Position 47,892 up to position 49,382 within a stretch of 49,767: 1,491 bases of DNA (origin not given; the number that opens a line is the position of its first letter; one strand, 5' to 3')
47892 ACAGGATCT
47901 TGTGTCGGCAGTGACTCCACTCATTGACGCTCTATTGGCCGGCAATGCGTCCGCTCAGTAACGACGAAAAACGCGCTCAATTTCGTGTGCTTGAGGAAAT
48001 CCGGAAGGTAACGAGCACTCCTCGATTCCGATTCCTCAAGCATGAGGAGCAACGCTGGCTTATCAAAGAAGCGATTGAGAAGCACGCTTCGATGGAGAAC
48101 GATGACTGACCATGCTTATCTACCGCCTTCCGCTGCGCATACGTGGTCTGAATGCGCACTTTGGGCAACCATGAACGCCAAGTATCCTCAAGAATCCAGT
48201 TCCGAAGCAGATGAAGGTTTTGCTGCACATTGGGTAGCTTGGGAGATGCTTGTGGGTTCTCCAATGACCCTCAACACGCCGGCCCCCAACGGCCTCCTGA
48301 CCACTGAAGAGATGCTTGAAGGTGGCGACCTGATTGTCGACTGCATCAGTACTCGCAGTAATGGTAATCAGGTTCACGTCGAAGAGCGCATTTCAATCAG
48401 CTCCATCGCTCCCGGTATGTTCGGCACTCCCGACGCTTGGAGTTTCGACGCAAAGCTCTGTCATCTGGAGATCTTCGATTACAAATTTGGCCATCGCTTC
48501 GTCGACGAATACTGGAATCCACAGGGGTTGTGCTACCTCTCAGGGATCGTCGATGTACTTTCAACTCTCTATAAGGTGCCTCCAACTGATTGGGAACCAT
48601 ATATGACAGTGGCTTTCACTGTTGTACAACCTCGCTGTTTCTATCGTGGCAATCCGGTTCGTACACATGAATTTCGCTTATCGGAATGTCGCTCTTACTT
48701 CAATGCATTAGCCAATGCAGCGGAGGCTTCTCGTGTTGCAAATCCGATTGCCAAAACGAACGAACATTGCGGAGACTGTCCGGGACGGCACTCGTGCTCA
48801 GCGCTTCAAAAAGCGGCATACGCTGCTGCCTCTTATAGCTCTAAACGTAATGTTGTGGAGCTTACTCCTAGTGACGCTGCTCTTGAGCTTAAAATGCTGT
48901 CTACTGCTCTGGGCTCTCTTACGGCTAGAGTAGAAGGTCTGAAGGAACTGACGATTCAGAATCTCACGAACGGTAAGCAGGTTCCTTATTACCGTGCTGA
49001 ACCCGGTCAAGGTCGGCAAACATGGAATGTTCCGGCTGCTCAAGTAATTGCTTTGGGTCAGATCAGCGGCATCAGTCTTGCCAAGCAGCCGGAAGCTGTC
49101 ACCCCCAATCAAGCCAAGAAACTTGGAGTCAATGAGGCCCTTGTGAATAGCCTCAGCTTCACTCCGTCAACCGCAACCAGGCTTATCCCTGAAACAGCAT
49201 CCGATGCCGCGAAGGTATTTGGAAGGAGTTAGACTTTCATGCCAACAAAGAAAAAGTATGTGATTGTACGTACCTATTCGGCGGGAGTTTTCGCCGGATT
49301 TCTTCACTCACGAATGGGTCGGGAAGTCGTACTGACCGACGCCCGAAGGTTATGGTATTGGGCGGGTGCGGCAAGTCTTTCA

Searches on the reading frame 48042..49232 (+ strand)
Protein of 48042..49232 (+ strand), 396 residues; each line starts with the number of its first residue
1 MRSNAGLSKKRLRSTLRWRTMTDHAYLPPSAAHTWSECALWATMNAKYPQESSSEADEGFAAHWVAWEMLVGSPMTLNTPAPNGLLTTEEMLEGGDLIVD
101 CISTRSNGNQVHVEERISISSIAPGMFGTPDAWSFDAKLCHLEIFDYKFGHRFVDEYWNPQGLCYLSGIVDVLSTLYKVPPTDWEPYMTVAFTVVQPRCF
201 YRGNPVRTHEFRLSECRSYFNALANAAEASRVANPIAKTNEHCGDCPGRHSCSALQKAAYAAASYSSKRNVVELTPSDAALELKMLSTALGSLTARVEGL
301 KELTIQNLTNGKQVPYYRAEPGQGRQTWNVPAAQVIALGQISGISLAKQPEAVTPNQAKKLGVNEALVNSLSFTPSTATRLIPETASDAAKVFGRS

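Call 75: search_protein_families(library=pfam, proteins=[window:48042-49232:+], max_evalue=0.001)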
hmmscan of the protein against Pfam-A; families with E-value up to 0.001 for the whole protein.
window:48042-49232:+ (396 aa): 1 family
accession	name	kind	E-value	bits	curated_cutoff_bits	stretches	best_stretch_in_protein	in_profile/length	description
PF10926.14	DUF2800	-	2.2e-29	103.3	21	1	24-333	1-308/368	Protein of unknown function (DUF2800)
